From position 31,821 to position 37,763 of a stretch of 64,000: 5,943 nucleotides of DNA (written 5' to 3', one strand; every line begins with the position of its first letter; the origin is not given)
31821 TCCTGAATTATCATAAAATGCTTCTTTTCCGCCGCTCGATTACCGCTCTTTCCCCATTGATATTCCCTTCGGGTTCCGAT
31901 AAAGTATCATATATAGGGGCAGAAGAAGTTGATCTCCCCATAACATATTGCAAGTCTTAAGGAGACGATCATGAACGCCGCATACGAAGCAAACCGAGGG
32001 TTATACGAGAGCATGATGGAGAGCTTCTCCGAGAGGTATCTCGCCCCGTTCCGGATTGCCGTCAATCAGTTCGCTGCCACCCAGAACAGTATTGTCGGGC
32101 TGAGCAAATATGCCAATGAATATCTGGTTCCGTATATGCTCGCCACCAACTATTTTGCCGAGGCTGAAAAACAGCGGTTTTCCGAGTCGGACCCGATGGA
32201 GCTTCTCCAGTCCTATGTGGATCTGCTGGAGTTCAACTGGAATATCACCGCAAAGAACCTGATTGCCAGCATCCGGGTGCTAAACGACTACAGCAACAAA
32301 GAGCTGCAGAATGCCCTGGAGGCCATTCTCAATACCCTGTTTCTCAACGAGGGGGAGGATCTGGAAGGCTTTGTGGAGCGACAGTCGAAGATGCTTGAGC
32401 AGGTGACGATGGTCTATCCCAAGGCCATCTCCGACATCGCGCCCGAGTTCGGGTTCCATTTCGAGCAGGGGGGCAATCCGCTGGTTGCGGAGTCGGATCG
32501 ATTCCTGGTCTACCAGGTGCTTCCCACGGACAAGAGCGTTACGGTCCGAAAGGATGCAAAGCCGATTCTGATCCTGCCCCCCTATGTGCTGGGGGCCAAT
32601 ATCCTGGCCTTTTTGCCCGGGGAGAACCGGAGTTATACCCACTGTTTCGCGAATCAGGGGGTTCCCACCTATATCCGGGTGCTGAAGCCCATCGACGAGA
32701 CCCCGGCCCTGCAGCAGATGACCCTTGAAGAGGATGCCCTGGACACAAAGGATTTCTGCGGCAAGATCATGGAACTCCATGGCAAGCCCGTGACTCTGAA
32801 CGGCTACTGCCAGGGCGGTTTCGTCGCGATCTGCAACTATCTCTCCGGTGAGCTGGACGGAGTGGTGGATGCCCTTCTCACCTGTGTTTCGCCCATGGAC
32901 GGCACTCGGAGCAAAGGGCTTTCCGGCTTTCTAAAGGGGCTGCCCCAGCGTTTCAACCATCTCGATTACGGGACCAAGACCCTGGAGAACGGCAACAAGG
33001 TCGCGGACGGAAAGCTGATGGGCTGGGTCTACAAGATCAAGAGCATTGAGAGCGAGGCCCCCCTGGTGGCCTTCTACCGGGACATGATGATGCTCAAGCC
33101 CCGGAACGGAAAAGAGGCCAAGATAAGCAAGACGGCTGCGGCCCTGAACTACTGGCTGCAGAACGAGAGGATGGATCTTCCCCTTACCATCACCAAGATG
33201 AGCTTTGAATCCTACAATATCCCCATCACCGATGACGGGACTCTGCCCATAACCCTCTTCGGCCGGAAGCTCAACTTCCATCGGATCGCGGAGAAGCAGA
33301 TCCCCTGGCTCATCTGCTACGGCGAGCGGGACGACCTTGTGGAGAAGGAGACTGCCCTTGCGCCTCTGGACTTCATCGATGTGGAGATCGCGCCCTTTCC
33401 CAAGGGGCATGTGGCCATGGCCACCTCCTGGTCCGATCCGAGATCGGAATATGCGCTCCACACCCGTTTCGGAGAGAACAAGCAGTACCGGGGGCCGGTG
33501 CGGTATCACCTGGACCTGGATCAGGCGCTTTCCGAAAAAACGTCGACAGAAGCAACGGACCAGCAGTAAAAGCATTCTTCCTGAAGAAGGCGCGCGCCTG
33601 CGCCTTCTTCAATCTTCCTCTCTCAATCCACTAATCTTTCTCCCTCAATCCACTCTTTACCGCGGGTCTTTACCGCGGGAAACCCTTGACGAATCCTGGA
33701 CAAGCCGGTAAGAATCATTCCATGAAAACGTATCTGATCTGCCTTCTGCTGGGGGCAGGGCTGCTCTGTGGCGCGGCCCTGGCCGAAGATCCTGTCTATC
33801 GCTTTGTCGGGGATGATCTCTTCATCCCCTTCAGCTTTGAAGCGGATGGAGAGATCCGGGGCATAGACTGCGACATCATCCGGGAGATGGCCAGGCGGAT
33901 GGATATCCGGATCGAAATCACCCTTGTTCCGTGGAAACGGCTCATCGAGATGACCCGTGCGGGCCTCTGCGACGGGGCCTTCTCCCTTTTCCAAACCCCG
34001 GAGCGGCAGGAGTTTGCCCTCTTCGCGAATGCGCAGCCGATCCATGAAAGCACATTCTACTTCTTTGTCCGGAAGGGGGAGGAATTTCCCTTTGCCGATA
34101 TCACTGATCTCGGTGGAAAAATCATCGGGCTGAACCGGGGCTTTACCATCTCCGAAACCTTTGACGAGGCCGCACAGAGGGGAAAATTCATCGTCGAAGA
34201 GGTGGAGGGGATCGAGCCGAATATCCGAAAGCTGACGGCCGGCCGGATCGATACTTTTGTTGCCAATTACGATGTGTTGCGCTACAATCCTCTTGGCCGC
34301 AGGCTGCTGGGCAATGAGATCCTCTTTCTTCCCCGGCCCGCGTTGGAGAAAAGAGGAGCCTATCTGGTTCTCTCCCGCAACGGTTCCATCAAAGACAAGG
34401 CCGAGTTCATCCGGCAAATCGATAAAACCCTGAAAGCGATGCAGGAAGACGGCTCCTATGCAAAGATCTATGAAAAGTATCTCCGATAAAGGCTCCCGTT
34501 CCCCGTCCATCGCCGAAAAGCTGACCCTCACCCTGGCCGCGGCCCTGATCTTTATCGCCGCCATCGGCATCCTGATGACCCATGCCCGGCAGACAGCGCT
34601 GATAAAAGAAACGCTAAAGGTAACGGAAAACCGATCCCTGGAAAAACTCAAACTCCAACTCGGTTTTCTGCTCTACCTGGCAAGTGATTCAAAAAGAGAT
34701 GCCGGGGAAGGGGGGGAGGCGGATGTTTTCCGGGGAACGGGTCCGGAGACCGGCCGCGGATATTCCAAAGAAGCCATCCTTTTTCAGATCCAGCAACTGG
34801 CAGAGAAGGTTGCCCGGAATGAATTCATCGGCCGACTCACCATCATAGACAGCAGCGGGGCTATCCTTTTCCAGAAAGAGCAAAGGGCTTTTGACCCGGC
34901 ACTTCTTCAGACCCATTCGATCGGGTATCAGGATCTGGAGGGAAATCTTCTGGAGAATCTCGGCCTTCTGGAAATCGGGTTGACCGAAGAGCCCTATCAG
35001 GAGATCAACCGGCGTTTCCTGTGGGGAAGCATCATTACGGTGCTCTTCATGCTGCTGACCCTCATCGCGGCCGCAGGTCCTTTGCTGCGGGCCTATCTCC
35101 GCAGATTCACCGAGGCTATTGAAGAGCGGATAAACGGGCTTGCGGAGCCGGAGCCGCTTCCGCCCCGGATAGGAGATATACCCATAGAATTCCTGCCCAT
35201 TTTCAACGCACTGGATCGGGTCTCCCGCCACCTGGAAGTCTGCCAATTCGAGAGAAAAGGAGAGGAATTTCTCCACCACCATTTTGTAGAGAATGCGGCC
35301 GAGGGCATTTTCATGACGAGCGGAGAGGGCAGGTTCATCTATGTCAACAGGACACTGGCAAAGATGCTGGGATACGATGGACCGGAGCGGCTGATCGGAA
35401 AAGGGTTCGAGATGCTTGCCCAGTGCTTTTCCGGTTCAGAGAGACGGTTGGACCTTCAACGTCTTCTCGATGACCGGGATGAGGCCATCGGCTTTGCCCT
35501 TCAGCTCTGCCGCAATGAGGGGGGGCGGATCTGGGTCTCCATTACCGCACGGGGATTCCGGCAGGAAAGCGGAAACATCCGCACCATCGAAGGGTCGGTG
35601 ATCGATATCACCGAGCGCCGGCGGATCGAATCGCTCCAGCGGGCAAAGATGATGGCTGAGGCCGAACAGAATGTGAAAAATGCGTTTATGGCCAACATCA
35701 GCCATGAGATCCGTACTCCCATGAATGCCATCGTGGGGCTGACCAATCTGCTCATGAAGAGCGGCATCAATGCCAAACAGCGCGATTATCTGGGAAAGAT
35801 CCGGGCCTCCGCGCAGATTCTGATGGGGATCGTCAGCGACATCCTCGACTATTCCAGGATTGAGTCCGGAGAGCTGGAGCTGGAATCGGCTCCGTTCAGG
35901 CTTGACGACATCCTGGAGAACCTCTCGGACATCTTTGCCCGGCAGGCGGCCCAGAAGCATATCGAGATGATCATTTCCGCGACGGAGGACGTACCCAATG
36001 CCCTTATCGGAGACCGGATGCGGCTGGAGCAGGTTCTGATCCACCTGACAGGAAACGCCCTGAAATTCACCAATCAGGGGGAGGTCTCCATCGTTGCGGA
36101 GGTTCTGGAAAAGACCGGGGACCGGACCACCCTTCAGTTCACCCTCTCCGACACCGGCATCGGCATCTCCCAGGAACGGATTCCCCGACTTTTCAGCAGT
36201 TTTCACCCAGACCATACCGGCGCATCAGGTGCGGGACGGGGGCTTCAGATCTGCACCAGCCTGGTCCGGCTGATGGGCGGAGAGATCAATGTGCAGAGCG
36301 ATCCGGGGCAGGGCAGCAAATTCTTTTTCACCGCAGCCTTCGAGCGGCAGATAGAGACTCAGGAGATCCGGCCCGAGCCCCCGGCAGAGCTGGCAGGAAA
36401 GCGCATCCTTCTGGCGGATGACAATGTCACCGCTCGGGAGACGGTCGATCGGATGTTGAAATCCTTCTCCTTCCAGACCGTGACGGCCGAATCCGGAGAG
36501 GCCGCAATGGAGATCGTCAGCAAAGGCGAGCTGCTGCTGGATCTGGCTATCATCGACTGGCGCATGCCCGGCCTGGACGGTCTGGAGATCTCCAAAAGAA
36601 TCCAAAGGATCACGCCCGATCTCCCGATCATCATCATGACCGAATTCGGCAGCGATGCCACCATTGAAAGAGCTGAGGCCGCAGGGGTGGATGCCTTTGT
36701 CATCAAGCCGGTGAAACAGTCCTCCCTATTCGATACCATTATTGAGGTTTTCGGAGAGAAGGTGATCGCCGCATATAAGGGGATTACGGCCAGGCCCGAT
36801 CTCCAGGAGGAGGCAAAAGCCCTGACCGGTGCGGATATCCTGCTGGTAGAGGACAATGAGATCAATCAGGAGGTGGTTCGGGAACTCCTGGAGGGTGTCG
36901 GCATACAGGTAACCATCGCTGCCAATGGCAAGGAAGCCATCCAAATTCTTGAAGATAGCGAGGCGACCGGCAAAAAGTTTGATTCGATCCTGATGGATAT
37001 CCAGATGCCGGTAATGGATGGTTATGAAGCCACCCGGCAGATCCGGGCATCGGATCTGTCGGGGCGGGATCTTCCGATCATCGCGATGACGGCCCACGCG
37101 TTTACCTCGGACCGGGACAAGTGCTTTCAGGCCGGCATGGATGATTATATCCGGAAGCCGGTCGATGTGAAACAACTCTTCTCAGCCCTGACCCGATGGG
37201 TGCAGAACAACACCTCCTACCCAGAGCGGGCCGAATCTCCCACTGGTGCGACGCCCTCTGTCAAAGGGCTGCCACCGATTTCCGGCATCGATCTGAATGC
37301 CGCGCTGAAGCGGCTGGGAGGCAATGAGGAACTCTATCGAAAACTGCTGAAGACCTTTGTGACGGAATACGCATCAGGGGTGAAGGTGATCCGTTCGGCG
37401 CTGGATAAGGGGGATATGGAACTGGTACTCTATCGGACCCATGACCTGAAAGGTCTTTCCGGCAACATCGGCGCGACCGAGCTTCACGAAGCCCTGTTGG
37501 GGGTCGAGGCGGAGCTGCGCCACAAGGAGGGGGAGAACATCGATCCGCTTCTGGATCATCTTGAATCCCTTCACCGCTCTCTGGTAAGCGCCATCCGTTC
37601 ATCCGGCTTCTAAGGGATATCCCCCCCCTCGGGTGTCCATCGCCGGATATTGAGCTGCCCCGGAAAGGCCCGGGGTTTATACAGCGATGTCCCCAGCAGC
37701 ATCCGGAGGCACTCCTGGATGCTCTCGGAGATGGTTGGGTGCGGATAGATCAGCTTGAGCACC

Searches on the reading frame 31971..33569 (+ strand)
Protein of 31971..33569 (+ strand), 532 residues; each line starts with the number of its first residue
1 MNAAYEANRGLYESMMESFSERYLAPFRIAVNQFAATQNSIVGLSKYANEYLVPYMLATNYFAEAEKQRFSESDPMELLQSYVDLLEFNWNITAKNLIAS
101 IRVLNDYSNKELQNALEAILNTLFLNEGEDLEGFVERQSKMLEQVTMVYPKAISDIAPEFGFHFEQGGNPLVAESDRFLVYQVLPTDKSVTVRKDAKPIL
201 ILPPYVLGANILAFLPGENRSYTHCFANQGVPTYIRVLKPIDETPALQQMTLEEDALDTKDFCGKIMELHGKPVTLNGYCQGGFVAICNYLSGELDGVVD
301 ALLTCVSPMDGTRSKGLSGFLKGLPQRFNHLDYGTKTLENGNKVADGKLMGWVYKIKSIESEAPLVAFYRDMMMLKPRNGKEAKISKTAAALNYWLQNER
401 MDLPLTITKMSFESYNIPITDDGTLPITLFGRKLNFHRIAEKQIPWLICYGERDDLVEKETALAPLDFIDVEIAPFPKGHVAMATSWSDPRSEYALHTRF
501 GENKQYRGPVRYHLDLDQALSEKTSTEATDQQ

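Call 44: search_protein_families(library=pfam, proteins=[window:31971-33569:+], max_evalue=0.0001)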
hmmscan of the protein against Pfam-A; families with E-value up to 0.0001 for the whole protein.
window:31971-33569:+ (532 aa): 0 families

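Call 69: search_solved_structures(query=window:31971-33569:+, max_evalue=1)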
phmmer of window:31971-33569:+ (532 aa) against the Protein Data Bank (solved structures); distinct sequences matched with E-value up to 1: 2.
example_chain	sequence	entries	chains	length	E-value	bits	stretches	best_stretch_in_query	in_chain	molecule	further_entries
9i4t_Q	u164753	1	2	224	0.72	11.7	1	158-265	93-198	Oxygen-evolving enhancer protein 3-1, chloroplastic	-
4ns4_A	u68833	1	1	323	0.83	11.5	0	439-497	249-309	Alpha/beta hydrolase fold protein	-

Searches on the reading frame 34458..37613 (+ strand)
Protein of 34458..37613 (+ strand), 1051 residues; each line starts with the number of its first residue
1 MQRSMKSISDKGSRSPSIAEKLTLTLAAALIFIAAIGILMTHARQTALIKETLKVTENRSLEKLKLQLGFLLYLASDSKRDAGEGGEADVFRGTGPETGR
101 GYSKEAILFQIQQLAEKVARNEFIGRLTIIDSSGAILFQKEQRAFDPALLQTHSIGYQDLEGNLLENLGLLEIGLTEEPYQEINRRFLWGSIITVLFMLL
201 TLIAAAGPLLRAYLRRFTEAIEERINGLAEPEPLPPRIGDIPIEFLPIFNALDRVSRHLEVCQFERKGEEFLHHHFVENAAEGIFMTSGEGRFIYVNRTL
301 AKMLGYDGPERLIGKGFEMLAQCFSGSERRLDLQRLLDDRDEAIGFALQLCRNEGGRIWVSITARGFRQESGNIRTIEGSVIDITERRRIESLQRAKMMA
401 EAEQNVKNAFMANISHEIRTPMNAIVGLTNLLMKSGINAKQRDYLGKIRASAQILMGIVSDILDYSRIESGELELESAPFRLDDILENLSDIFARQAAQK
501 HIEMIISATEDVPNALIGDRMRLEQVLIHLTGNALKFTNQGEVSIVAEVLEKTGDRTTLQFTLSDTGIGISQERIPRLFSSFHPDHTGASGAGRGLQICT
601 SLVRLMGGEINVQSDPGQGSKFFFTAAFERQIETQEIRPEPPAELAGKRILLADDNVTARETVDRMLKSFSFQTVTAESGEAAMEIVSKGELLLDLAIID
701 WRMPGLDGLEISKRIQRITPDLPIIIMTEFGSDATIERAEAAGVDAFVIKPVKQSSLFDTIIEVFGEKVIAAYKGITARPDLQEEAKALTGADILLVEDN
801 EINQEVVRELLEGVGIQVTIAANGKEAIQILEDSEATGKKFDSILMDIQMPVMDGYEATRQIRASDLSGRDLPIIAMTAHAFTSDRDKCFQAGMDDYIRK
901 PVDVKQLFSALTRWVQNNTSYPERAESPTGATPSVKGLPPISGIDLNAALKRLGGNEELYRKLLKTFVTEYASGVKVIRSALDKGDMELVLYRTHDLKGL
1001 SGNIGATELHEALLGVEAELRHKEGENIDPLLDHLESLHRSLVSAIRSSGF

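Call 44: search_protein_families(library=pfam, proteins=[window:34458-37613:+], max_evalue=0.0001)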
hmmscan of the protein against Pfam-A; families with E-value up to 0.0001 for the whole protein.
window:34458-37613:+ (1051 aa): 8 families
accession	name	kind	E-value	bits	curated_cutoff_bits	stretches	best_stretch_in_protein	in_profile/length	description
PF00072.30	Response_reg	-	5.6e-53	178.3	30.2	2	794-911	1-110/111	Response regulator receiver domain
PF02518.31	HATPase_c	-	2.3e-23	83.2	26.4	1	518-626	1-107/111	Histidine kinase-, DNA gyrase B-, and HSP90-like ATPase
PF00512.31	HisKA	-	3.8e-19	68.9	26.9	1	407-471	2-66/66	His Kinase A (phospho-acceptor) domain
PF13426.13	PAS_9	-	3.1e-15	56.8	27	1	282-386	2-103/103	PAS domain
PF08448.16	PAS_4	-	1.2e-10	42.1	23.1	1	278-389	2-110/110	PAS fold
PF00989.32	PAS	-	2.6e-09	37.5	22.6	1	275-384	5-113/113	PAS fold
PF13188.13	PAS_8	-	1.6e-07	31.4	21.8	1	274-325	4-55/65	PAS domain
PF01627.28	Hpt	-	9e-07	29.5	24.6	1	963-1039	2-78/84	Hpt domain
